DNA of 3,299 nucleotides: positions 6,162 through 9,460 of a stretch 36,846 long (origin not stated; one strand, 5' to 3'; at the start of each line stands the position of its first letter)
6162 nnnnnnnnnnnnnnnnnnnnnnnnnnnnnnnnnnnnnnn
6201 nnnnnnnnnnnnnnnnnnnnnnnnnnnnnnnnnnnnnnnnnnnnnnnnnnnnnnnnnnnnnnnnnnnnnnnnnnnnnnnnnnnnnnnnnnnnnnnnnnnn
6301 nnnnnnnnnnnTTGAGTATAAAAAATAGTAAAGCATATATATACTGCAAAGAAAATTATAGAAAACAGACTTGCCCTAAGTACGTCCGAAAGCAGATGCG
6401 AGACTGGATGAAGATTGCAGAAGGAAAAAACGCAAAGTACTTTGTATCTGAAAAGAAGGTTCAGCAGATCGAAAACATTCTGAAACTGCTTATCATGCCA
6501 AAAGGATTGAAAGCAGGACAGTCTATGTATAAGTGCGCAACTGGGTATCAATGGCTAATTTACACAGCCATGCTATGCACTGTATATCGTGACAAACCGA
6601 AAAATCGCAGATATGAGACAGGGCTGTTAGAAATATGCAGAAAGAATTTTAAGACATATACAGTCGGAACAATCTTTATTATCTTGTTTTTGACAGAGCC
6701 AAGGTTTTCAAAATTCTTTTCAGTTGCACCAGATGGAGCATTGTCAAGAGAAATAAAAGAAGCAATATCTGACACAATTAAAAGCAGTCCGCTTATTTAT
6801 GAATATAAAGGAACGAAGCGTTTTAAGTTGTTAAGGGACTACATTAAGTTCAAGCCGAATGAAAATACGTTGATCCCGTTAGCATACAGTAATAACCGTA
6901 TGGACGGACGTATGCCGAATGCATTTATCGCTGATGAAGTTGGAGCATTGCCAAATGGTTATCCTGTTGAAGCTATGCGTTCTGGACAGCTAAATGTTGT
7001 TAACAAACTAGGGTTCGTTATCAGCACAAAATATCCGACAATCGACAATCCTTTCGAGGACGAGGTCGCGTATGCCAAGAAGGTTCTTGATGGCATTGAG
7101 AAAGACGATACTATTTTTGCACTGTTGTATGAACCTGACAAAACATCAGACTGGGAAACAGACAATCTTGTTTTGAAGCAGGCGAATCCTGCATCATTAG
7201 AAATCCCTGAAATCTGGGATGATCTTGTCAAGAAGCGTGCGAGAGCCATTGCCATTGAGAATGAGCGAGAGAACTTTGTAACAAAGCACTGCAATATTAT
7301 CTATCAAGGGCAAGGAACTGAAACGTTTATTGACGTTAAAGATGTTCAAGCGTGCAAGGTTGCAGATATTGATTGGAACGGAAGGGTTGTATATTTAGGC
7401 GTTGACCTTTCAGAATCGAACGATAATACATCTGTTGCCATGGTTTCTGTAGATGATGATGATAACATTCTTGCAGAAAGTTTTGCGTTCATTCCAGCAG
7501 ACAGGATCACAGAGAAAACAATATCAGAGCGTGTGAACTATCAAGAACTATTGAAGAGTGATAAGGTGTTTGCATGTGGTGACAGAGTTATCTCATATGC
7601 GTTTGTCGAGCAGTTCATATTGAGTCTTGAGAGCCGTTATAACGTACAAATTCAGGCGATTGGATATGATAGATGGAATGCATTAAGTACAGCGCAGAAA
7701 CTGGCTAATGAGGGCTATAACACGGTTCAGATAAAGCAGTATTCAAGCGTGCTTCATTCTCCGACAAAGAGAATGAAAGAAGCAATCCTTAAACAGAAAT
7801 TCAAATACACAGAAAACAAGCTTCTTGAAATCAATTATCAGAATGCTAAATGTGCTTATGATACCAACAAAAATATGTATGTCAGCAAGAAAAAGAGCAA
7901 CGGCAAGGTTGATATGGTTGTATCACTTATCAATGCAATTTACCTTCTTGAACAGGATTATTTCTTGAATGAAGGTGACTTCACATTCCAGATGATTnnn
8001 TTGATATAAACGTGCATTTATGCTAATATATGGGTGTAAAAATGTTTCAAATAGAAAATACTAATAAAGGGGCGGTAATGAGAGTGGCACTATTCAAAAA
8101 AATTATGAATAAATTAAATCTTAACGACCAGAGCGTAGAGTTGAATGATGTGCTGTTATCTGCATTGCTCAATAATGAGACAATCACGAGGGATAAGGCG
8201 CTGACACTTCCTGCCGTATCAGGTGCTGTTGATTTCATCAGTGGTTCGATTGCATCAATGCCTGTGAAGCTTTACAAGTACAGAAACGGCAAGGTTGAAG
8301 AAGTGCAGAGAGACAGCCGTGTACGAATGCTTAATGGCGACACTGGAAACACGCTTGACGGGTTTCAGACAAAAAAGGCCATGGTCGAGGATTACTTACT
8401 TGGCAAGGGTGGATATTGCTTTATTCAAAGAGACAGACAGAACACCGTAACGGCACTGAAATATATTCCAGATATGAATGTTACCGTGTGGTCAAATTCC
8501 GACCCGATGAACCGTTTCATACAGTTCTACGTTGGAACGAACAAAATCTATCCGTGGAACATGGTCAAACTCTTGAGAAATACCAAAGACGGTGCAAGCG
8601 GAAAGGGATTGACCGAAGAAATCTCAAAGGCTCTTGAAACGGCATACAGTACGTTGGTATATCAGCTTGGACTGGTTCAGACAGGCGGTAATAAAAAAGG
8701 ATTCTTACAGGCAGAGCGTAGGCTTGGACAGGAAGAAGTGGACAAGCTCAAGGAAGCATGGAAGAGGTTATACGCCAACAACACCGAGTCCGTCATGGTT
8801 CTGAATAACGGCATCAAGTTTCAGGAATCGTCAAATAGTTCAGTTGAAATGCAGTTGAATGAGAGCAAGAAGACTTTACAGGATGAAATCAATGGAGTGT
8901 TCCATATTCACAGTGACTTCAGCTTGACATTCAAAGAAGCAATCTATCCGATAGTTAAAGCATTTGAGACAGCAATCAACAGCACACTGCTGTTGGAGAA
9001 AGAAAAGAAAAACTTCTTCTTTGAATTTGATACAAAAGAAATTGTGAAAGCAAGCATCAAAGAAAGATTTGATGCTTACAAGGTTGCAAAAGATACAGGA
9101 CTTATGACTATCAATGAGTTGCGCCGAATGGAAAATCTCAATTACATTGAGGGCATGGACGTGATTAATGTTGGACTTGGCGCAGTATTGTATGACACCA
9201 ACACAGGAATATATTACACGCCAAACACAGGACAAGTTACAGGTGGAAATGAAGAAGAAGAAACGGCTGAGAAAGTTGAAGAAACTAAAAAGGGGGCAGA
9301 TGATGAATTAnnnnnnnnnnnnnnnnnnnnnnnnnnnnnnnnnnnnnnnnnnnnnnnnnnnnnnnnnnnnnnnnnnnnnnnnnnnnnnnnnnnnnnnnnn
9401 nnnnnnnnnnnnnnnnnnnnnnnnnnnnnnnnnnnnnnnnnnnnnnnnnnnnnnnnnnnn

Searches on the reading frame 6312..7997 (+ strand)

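Call 44: search_protein_families(library=phrogs, proteins=[window:6312-7997:+], max_evalue=0.00001)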
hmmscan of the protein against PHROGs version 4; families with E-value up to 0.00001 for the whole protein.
window:6312-7997:+ (562 aa): 5 families
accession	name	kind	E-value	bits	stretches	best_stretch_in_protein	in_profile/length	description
phrog_9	-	head and packaging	6.5e-105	353.7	1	30-548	176-665/812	terminase large subunit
phrog_2699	-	head and packaging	7.7e-76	256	1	252-549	2-296/315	terminase large subunit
phrog_4914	-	head and packaging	3.6e-22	80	1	6-202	9-210/213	terminase large subunit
phrog_7331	-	head and packaging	7.6e-17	61.9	1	461-545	7-91/113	terminase large subunit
phrog_37124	-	unknown function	2.5e-08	34.9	1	365-481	2-129/143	-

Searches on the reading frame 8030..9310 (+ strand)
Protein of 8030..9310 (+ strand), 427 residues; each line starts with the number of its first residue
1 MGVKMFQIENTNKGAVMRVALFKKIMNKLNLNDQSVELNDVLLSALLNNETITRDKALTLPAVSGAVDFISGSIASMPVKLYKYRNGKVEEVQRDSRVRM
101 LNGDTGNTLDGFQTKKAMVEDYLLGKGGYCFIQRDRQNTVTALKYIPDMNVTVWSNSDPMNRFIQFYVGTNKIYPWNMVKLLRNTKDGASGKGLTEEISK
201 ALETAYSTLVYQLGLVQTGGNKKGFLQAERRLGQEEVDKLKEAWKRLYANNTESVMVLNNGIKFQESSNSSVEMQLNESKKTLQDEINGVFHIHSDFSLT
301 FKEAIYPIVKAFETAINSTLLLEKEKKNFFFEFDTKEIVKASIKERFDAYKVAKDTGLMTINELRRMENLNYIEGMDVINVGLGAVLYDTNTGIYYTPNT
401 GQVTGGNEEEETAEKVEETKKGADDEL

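Call 25: search_dna_similar(query=window:8030-9310:+, collection=phages, mode=protein, max_rows=15)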
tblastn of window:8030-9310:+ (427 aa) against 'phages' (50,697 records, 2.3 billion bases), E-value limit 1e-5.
Records with a match: 229; places in all: 230; records where one place covers at least 80% of the query: 119.
Best place of each record, by identity: 60-80% 13; <60% 216.
By first word of the organism name: Staphylococcus 41; Lactobacillus 31; Klebsiella 24; Mycobacterium 16; Streptococcus 15; Enterococcus 12; phage 8; Vibrio 7; Yersinia 6; Clostridium 6; and 34 more.
By host as written in the record: - 17; Staphylococcus sp. 17; Mycobacterium smegmatis mc2 155 14; Klebsiella pneumoniae 12; Lactobacillus plantarum 8; Lactobacillus delbrueckii 6; Enterococcus faecalis ATCC 700802 / V583 4; Ruminococcus sp. 4; and 105 more.
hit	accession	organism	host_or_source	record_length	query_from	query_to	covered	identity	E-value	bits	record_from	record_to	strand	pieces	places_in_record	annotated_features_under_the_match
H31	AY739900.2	Lactobacillus phage LL-Ku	Lactobacillus delbrueckii subsp. lactis ...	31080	38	402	85%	63.8%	4e-142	453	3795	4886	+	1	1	putative portal protein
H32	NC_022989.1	Lactobacillus phage LL-Ku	Lactobacillus delbrueckii subsp. lactis ...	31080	38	402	85%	63.8%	4e-142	453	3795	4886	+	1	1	portal protein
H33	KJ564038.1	Lactobacillus phage Ld3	Lactobacillus delbrueckii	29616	37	402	86%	63.7%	3e-142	454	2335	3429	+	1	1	putative portal protein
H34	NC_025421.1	Lactobacillus phage Ld3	Lactobacillus delbrueckii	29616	37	402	86%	63.7%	3e-142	454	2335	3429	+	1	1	portal protein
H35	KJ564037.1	Lactobacillus phage Ld17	Lactobacillus delbrueckii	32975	38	402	85%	63.6%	1e-141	452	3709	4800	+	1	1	putative portal protein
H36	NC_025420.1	Lactobacillus phage Ld17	Lactobacillus delbrueckii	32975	38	402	85%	63.6%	1e-141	452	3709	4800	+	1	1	portal protein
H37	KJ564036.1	Lactobacillus phage Ld25A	Lactobacillus delbrueckii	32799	38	402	85%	63.3%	1e-141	452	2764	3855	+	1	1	putative portal protein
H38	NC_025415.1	Lactobacillus phage Ld25A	Lactobacillus delbrueckii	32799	38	402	85%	63.3%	1e-141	452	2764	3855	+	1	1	portal protein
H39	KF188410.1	Lactobacillus phage phiLdb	Lactobacillus delbrueckii ATCC 11842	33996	38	402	85%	63.3%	2e-141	451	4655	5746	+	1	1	putative portal protein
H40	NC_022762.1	Lactobacillus phage phiLdb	Lactobacillus delbrueckii ATCC 11842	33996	38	402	85%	63.3%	2e-141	451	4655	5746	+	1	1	portal protein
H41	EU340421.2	Lactobacillus phage c5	Lactobacillus delbrueckii subsp. ...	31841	38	402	85%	63.3%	9e-141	449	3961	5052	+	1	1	putative portal protein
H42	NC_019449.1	Lactobacillus phage c5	Lactobacillus delbrueckii subsp. ...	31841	38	402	85%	63.3%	9e-141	449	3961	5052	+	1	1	portal protein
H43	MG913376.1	Lactobacillus phage PMBT4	Lactobacillus delbrueckii subsp. ...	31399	38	402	85%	62.7%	3e-140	448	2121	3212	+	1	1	portal protein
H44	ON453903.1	Flavonifractor phage Castelnaud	Flavonifractor plautii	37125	40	400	85%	42.5%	1e-77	268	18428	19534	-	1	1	portal protein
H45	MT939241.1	Enterococcus phage 9183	Enterococcus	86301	21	400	89%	28.4%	2e-32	136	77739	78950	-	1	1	portal protein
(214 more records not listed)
